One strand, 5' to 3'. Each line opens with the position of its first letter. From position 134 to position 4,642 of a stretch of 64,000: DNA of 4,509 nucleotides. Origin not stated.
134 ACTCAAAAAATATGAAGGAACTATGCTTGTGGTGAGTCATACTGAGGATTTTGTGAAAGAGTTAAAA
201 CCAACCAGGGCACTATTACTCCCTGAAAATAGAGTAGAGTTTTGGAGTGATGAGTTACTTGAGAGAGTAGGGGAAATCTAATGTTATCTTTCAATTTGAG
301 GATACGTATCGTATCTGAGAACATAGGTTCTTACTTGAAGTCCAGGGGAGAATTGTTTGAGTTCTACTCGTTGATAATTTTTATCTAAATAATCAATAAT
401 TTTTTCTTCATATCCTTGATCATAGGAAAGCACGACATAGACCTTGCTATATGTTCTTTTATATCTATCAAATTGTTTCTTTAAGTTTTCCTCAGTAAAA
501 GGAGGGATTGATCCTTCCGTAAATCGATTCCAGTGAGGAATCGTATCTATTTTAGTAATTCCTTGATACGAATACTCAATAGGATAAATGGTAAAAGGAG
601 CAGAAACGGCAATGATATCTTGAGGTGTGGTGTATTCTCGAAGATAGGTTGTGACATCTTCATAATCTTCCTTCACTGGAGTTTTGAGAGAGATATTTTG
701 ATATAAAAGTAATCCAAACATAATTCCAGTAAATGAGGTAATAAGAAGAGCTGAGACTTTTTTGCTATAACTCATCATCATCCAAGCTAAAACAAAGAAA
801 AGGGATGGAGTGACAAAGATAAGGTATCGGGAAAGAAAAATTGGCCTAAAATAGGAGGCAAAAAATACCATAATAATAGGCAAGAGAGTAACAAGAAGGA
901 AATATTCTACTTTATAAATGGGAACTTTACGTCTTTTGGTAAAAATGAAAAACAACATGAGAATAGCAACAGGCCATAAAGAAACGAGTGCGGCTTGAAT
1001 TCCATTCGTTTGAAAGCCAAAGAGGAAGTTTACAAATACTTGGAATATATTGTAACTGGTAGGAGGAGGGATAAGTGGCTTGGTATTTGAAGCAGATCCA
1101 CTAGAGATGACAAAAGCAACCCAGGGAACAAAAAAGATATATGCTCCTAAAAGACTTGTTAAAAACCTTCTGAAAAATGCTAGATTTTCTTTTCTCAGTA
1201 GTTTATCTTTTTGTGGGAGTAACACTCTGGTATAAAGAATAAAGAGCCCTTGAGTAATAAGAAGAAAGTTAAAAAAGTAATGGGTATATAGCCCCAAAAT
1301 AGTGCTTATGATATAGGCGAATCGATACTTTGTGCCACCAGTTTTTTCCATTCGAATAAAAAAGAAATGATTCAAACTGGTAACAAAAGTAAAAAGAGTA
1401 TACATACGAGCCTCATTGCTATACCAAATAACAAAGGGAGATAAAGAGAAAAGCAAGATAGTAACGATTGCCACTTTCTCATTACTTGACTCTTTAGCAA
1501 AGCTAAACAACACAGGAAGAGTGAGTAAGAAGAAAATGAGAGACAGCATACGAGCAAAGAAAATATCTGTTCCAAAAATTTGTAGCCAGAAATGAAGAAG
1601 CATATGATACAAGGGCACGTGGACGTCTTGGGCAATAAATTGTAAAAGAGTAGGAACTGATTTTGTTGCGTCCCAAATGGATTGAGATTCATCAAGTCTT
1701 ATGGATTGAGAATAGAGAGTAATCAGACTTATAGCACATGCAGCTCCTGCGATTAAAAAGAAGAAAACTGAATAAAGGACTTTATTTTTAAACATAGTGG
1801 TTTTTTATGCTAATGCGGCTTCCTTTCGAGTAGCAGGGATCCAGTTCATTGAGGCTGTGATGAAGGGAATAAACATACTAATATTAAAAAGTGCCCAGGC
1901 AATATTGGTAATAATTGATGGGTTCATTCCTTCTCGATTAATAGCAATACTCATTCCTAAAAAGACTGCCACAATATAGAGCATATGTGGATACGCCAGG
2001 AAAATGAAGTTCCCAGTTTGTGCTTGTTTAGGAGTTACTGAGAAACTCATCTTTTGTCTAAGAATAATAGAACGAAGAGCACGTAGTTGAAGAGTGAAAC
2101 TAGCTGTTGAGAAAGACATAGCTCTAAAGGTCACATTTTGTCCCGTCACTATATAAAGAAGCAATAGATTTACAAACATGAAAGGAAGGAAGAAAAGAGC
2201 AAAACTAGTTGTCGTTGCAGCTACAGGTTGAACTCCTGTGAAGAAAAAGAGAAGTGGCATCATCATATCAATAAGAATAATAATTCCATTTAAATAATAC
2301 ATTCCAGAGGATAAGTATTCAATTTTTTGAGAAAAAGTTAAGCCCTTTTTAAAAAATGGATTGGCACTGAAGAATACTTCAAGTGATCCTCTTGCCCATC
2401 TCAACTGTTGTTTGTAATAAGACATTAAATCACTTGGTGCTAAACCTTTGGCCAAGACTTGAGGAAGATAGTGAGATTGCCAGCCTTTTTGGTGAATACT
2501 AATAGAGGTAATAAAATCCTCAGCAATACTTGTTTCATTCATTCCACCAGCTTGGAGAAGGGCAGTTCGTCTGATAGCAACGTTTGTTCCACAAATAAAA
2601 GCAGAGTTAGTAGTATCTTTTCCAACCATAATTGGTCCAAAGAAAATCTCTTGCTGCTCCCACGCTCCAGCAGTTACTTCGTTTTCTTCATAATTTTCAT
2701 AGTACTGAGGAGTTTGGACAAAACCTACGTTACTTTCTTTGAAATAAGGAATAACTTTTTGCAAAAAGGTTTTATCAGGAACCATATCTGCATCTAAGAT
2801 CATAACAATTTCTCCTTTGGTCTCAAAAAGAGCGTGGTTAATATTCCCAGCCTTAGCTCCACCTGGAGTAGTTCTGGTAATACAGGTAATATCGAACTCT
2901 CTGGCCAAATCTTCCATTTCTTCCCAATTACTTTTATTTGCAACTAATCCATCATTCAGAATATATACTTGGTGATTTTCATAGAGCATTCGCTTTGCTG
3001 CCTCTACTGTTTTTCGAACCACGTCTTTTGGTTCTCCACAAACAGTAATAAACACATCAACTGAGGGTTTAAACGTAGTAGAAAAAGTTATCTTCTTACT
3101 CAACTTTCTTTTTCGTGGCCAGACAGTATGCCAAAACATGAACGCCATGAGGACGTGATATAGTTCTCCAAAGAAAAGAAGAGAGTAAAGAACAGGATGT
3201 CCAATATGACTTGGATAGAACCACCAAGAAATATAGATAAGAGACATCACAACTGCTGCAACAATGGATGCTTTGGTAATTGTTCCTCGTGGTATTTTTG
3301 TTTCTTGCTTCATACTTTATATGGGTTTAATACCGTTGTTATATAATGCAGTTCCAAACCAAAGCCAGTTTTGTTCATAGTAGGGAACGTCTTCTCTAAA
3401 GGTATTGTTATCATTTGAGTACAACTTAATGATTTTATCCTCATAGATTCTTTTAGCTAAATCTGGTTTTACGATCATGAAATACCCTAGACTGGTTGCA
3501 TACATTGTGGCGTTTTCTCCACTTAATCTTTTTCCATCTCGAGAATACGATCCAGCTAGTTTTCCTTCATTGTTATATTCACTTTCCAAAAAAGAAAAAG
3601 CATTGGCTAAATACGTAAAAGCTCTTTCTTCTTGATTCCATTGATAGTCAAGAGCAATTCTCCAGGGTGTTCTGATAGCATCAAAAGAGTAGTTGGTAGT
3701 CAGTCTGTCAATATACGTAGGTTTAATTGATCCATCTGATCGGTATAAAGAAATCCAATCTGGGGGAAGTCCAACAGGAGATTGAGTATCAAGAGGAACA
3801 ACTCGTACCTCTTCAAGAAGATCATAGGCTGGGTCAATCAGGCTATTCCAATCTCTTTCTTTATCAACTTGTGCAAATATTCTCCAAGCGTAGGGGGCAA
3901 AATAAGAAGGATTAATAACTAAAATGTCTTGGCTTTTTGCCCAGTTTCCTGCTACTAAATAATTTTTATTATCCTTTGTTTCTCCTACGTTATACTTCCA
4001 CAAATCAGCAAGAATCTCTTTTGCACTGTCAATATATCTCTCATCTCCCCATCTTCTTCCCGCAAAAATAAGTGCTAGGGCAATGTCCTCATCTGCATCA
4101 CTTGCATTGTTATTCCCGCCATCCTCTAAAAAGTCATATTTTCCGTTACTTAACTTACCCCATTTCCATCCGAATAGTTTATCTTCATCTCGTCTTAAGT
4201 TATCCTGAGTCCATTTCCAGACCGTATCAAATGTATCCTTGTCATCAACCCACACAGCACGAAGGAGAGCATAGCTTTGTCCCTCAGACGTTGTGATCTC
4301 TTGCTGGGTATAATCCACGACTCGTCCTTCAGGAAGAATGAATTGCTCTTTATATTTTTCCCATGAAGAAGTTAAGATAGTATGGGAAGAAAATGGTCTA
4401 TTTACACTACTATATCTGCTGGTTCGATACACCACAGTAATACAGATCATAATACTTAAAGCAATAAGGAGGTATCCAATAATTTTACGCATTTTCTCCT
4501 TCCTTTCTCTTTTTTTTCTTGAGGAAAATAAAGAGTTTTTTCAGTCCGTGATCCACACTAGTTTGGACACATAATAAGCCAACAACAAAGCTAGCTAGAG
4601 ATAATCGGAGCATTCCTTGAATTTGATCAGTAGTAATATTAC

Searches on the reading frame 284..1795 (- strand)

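Call 78: search_protein_families(library=pfam, proteins=[window:284-1795:-], max_evalue=0.001)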
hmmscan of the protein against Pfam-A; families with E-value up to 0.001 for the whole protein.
window:284-1795:- (503 aa): 1 family
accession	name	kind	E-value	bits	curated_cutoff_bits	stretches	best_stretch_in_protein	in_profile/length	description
PF13231.12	PMT_2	-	4.3e-07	30.7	26.1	1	59-192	2-137/160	Dolichyl-phosphate-mannose-protein mannosyltransferase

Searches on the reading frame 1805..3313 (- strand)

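Call 78: search_protein_families(library=pfam, proteins=[window:1805-3313:-], max_evalue=0.001)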
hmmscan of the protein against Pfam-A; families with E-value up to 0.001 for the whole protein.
window:1805-3313:- (502 aa): 5 families
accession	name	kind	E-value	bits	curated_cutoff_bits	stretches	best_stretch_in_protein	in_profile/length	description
PF13641.12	Glyco_tranf_2_3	-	1.4e-29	104.2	27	1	83-309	1-230/230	Glycosyltransferase like family 2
PF13632.12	Glyco_trans_2_3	-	1.1e-25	91.1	27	1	169-385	1-197/198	Glycosyl transferase family group 2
PF00535.33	Glycos_transf_2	-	1.6e-19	70.9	23.3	1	87-252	2-164/168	Glycosyl transferase family 2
PF03552.20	Cellulose_synt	-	1.5e-18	67.2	24.7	1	261-388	420-552/722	Cellulose synthase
PF13506.12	Glyco_transf_21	-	1.4e-17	64.2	21.7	1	151-308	15-174/174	Glycosyl transferase family 21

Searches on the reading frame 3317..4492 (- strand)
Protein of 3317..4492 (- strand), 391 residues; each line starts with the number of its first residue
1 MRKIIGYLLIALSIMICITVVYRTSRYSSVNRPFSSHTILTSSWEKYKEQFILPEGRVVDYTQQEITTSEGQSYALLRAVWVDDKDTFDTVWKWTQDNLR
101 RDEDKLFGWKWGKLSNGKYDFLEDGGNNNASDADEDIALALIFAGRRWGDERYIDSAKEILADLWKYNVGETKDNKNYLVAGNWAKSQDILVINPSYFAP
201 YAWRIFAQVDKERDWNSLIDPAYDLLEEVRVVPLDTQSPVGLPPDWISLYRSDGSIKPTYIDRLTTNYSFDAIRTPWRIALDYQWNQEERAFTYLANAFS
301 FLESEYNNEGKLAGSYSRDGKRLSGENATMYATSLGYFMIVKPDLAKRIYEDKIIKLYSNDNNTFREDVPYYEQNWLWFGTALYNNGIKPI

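Call 78: search_protein_families(library=pfam, proteins=[window:3317-4492:-], max_evalue=0.001)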
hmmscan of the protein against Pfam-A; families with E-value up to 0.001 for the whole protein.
window:3317-4492:- (391 aa): 1 family
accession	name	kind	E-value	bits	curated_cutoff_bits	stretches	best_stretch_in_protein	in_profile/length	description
PF01270.23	Glyco_hydro_8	-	5.4e-57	193.8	24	1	36-357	20-319/341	Glycosyl hydrolases family 8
